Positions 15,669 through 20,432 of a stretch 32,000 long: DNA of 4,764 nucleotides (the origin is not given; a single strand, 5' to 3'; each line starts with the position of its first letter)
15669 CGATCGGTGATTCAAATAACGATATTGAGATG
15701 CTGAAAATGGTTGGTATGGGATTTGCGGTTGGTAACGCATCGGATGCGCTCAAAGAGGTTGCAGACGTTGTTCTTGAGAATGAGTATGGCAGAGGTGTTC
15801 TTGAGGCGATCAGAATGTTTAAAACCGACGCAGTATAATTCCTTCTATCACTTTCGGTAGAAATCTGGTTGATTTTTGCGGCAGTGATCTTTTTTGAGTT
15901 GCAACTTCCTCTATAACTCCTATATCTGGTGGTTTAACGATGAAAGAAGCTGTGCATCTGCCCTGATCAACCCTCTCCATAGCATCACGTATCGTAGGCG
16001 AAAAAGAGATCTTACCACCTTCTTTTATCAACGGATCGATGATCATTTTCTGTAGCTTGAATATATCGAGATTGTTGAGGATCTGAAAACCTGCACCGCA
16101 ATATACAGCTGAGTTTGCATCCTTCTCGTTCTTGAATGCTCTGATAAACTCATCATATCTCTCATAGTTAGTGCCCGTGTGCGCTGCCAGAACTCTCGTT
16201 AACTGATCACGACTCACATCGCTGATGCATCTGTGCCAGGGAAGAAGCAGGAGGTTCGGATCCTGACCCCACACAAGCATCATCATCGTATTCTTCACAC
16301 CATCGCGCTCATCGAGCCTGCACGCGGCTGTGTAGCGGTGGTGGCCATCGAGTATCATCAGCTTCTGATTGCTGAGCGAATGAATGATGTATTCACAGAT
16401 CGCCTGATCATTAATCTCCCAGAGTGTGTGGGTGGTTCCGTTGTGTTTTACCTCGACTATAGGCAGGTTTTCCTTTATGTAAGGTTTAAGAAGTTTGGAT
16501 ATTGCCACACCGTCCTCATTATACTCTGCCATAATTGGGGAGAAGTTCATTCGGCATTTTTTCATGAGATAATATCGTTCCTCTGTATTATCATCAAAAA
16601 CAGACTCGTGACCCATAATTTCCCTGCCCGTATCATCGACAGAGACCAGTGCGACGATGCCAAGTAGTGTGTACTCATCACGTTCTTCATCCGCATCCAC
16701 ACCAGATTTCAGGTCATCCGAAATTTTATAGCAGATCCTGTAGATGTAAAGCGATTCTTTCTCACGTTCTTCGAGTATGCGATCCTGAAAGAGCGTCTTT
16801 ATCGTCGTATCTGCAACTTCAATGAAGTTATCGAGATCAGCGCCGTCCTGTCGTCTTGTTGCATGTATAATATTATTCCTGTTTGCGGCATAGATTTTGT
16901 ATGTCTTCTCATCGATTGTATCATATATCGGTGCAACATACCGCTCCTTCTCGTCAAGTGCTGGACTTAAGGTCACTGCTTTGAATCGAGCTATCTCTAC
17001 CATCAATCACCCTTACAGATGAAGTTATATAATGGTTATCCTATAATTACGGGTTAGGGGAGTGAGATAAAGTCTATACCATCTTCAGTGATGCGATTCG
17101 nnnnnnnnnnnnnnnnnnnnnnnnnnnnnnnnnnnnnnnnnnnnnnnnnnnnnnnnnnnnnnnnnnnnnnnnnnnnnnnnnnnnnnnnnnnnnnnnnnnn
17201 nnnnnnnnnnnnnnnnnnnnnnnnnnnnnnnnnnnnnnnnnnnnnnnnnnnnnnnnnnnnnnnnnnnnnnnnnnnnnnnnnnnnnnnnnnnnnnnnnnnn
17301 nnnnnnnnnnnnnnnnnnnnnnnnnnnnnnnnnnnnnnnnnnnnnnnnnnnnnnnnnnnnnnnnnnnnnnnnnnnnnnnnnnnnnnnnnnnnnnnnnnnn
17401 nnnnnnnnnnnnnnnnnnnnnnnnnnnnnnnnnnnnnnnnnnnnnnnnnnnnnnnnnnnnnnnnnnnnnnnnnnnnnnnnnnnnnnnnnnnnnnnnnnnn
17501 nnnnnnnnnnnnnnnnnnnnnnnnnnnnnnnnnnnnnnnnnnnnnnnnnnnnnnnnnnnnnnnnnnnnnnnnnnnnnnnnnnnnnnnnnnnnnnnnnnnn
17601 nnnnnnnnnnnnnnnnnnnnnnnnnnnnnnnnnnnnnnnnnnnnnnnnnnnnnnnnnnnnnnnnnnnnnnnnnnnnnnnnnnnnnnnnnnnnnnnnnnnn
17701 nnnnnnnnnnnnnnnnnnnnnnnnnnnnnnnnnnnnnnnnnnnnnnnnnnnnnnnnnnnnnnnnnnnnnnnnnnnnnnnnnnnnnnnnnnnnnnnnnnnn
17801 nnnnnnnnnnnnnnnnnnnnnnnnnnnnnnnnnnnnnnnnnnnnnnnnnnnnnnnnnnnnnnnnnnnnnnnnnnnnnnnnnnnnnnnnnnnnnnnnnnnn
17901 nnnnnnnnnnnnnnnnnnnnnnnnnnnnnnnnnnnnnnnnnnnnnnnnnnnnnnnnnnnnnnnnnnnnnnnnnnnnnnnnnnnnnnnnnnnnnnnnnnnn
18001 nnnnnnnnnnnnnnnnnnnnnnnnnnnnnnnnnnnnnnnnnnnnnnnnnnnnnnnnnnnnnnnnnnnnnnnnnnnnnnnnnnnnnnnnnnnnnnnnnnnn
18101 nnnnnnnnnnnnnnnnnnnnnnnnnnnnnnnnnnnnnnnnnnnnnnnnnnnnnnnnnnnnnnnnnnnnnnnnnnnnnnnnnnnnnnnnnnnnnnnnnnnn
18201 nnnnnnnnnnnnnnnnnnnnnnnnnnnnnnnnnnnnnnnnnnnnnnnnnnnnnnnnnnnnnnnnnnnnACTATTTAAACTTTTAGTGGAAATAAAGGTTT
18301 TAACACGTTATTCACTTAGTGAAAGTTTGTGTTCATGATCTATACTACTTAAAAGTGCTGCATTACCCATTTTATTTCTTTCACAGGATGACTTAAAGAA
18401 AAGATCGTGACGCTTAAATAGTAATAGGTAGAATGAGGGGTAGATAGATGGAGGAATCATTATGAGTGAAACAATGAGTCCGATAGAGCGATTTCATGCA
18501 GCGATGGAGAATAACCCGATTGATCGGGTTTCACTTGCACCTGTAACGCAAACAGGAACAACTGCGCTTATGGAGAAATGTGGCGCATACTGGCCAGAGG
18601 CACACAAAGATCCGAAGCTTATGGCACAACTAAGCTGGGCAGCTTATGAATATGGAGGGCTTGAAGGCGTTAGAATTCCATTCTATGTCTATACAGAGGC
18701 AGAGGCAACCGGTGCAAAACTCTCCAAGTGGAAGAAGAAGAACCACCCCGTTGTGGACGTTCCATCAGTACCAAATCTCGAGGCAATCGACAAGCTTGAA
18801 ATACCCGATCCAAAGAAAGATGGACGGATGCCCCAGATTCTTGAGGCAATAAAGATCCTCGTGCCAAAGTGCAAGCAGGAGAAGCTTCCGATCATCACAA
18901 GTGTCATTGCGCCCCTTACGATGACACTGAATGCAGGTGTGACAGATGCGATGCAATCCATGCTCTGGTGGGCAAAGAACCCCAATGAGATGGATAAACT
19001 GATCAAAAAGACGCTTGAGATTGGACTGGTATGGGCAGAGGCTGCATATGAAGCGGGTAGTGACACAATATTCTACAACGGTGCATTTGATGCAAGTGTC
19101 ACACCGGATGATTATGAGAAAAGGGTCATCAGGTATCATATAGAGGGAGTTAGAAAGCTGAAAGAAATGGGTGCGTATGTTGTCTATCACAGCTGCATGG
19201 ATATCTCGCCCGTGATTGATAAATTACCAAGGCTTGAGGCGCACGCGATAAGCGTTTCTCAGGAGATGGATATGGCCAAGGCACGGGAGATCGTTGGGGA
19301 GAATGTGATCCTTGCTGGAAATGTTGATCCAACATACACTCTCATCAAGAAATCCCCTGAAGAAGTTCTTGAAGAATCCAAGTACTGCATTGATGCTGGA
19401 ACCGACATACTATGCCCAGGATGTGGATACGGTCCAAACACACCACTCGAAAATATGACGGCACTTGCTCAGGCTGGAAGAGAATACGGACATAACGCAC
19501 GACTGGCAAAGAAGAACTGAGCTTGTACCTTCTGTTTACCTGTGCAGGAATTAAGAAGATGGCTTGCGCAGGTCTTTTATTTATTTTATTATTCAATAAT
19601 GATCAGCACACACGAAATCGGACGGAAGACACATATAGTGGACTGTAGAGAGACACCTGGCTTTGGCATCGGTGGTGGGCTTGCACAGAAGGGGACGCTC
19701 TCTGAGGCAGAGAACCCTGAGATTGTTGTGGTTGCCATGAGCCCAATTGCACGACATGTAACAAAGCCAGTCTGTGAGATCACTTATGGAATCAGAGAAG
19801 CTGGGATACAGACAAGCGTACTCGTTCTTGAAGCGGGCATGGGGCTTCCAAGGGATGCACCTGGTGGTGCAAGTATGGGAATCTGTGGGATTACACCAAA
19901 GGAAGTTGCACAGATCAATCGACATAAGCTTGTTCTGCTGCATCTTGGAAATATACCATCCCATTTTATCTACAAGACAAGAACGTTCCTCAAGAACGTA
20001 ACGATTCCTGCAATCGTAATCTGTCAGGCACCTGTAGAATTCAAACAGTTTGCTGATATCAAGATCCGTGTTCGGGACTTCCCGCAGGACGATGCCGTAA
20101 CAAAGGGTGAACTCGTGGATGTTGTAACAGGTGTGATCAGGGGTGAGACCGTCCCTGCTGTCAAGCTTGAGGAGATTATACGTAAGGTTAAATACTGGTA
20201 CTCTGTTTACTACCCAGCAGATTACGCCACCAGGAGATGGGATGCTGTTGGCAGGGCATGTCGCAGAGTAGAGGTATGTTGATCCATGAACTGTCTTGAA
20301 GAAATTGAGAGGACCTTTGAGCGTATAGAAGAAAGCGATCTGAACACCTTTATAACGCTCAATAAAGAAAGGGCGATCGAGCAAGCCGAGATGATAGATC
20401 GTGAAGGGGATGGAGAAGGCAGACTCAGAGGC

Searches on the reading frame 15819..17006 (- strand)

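Call 93: search_protein_families(library=pfam, proteins=[window:15819-17006:-], max_evalue=0.001)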
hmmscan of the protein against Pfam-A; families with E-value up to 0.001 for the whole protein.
window:15819-17006:- (395 aa): 1 family
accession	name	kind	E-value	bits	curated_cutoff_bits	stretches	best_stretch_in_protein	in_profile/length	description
PF06245.16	DUF1015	-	1.4e-40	139.7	25.8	1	7-306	3-300/325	Protein of unknown function (DUF1015)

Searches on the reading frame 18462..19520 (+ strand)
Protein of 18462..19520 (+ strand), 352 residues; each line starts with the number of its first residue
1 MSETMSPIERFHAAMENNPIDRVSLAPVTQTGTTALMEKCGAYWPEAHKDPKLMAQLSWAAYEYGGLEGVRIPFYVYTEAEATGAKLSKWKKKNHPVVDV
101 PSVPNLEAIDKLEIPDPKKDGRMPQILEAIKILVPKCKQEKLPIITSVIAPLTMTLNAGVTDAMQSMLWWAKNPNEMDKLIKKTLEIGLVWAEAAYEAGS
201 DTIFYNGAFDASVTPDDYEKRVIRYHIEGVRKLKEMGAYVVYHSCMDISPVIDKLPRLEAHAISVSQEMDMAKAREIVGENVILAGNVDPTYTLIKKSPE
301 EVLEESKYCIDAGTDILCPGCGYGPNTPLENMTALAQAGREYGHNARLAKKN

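Call 16: search_protein_families(library=pfam, proteins=[window:18462-19520:+], max_evalue=0.001)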
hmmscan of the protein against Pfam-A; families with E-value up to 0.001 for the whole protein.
window:18462-19520:+ (352 aa): 1 family
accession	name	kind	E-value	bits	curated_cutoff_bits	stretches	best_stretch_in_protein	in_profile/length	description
PF01208.23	URO-D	-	2.9e-63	214.4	23.9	1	7-342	2-346/346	Uroporphyrinogen decarboxylase (URO-D)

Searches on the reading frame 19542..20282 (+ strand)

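Call 93: search_protein_families(library=pfam, proteins=[window:19542-20282:+], max_evalue=0.001)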
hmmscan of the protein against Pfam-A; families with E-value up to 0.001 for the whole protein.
window:19542-20282:+ (246 aa): 1 family
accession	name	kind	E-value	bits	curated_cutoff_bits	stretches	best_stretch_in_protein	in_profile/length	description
PF04609.17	MCR_C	-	3.6e-09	36.6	25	1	59-172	70-174/271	Methyl-coenzyme M reductase operon protein C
